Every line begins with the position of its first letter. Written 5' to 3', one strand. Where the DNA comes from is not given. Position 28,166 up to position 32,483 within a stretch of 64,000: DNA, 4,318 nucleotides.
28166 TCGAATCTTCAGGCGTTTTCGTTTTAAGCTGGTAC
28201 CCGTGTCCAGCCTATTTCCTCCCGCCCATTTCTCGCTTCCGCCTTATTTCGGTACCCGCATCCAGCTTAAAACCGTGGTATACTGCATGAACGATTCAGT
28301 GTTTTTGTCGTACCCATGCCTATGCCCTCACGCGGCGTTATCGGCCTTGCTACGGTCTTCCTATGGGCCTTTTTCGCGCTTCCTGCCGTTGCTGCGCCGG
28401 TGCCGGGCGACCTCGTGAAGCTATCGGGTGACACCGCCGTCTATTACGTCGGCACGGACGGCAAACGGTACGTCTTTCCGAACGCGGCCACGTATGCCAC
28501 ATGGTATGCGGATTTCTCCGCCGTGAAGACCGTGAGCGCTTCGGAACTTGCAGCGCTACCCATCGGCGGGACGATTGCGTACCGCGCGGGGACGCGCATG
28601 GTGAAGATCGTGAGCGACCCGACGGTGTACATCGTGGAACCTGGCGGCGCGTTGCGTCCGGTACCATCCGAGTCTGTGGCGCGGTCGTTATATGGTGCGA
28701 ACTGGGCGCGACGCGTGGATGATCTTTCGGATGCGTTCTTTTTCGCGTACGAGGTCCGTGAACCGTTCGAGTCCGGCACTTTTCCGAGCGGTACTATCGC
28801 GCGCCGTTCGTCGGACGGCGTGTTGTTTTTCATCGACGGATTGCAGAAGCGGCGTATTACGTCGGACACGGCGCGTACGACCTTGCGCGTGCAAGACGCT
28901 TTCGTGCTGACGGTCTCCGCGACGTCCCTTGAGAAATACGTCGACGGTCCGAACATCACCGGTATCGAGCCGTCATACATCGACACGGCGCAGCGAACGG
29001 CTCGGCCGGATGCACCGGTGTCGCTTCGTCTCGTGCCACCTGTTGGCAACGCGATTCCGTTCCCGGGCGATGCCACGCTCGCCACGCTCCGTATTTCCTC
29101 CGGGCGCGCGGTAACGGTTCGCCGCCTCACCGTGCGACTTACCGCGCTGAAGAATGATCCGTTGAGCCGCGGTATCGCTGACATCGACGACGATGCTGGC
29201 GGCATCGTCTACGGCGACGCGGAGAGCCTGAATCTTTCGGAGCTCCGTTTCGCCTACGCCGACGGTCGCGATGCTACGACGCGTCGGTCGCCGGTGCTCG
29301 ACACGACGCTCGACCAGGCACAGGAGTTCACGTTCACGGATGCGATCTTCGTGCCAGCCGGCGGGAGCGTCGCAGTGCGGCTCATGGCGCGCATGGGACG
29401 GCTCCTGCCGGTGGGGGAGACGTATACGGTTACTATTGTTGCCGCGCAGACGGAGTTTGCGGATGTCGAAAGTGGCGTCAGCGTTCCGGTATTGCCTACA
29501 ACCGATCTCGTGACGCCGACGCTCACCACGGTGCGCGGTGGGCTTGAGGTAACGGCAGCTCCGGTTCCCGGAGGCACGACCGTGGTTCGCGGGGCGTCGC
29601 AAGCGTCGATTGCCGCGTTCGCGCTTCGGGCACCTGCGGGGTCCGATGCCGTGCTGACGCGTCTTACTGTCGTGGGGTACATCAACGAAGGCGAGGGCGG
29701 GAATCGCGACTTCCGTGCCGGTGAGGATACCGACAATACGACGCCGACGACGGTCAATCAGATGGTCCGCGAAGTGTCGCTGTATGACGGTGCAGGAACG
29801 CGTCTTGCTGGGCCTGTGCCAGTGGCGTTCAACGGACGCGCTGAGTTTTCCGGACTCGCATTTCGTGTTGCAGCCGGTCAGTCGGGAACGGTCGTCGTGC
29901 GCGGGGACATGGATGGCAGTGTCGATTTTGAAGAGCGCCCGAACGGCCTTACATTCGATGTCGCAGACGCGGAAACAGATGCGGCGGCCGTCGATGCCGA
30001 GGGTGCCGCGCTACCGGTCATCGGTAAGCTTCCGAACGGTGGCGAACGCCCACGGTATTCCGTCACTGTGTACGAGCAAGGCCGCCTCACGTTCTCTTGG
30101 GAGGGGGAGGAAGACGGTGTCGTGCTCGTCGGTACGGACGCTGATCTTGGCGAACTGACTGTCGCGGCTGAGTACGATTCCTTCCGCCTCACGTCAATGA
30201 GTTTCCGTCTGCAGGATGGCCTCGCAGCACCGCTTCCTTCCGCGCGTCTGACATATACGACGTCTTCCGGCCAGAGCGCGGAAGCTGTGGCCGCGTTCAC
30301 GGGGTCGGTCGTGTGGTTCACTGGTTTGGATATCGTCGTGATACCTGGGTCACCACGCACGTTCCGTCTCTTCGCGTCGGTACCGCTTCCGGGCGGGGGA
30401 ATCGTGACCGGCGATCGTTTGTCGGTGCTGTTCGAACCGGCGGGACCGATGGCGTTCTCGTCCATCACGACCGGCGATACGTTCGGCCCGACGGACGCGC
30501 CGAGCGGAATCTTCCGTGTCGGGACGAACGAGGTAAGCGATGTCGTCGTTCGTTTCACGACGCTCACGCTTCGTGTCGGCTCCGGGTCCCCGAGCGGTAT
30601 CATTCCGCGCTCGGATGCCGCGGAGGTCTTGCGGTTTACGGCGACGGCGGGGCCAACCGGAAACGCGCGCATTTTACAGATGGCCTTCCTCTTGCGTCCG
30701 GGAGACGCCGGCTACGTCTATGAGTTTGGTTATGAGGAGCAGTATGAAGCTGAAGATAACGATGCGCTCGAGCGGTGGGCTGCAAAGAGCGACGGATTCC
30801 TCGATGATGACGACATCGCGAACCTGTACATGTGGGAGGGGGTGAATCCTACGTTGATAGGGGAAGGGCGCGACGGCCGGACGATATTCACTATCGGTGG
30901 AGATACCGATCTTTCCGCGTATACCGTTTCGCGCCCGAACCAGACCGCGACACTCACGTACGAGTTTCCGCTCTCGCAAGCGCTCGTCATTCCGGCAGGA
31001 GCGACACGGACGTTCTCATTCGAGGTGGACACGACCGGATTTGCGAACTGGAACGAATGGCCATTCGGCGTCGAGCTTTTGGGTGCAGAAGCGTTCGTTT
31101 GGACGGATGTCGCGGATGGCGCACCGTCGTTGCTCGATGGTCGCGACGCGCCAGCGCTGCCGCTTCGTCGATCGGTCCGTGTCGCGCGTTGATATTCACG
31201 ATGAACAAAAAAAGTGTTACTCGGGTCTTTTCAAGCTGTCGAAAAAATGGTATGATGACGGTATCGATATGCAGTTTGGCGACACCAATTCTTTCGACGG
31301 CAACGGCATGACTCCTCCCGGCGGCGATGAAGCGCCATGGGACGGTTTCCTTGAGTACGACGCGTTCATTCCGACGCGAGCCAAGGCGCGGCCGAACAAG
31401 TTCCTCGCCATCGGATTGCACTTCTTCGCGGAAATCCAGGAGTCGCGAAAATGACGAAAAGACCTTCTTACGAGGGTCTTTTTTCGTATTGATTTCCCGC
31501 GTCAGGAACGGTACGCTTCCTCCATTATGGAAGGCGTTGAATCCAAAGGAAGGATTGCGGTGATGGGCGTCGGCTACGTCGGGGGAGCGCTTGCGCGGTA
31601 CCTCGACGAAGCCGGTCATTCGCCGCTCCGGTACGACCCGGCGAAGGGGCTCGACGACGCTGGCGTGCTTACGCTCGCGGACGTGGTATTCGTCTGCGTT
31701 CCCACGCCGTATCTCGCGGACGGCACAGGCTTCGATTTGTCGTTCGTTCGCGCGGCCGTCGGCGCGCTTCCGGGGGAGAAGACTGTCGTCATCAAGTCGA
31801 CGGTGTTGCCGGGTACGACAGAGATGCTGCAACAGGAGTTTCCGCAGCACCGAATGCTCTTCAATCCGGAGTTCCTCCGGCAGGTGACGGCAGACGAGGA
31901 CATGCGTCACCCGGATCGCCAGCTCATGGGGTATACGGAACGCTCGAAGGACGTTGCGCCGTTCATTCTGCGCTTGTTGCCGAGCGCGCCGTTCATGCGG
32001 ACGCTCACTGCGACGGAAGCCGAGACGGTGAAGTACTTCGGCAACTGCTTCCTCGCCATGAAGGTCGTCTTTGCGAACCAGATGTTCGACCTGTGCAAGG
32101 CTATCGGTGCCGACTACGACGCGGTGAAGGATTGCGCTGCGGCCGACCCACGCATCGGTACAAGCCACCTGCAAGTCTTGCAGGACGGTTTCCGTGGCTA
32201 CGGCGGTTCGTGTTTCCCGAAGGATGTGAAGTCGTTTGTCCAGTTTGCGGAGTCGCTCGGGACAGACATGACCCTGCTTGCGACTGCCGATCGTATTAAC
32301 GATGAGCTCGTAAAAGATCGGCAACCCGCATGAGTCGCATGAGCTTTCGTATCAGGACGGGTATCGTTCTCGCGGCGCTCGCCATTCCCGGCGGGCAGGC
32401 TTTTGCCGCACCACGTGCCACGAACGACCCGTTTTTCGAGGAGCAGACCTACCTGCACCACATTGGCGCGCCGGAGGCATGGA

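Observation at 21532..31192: Array of four paralogous large secreted proteins sharing a conserved ~110-aa domain used at either terminus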

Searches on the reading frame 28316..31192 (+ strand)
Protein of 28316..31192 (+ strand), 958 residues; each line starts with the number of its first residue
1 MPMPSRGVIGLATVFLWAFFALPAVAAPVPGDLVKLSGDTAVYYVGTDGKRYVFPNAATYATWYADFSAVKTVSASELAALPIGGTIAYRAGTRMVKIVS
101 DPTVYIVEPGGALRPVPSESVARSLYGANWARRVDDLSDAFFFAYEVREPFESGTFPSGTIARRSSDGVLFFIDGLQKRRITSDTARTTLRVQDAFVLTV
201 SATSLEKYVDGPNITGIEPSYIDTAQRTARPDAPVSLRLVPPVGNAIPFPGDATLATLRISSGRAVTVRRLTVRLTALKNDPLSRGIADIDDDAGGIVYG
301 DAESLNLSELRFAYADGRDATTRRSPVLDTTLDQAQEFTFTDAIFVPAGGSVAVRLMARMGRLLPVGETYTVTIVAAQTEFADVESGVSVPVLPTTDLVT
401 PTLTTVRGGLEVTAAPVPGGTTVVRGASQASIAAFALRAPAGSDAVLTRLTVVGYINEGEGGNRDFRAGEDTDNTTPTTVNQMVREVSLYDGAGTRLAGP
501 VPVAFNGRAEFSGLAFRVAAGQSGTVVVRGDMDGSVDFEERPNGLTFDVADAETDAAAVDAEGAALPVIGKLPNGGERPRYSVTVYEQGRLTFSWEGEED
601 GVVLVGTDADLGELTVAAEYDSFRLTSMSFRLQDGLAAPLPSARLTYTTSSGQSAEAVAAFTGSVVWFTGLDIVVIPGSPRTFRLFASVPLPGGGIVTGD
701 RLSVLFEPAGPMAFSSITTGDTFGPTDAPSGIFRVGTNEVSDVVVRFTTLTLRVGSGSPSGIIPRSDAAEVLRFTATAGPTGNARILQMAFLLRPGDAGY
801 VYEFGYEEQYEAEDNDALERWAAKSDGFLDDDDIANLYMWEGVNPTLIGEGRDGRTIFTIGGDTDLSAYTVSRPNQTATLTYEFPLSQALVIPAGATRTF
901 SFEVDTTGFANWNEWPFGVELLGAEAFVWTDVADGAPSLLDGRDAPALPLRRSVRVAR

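Call 3: search_protein_families(library=pfam, proteins=[window:28316-31192:+], max_evalue=1)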
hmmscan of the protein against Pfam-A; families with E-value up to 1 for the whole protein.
window:28316-31192:+ (958 aa): 1 family
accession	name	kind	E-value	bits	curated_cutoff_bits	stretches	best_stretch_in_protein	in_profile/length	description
PF04952.20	AstE_AspA_hybrid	-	0.013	15.9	25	1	30-61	35-65/76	AstE/AspA barrel-sandwich hybrid domain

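Call 4: search_protein_families(library=ncbifam, proteins=[window:28316-31192:+], max_evalue=1)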
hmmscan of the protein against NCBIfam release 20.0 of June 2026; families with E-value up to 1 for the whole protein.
window:28316-31192:+ (958 aa): 0 families

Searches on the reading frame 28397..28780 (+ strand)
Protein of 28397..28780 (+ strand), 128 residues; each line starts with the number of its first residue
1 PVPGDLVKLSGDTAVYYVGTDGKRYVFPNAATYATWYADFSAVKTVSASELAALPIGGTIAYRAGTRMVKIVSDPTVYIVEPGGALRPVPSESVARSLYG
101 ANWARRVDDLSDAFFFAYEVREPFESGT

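Call 89: search_protein_families(library=phrogs, proteins=[window:28397-28780:+], max_evalue=1)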
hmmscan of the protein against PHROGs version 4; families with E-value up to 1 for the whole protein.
window:28397-28780:+ (128 aa): 0 families

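Call 101: search_protein_families(library=pfam, proteins=[window:28397-28780:+], max_evalue=10)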
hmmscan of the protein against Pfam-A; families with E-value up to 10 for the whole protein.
window:28397-28780:+ (128 aa): 2 families
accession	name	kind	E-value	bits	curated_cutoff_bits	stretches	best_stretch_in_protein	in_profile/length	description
PF04952.20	AstE_AspA_hybrid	-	0.00067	20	25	1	3-34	35-65/76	AstE/AspA barrel-sandwich hybrid domain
PF14683.12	CBM-like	-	0.17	12.2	27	1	12-104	31-121/160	Polysaccharide lyase family 4, domain III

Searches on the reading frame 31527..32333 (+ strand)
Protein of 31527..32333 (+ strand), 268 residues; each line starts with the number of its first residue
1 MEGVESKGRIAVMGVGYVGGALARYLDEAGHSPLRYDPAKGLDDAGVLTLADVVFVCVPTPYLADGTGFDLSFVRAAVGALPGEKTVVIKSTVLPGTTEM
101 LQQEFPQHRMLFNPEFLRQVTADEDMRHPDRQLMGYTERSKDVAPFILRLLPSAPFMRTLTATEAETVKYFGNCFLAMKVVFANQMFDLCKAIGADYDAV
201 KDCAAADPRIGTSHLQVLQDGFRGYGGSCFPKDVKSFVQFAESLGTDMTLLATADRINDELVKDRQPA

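Call 17: search_protein_families(library=pfam, proteins=[window:31527-32333:+], max_evalue=0.001)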
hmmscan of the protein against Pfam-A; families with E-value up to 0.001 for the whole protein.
window:31527-32333:+ (268 aa): 2 families
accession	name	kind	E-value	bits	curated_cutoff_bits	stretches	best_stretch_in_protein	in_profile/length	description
PF00984.24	UDPG_MGDP_dh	-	8.2e-27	93.6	25.4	1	164-259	2-93/94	UDP-glucose/GDP-mannose dehydrogenase family, central domain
PF03721.20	UDPG_MGDP_dh_N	-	1.4e-20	74.1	27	1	50-142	76-181/187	UDP-glucose/GDP-mannose dehydrogenase family, NAD binding domain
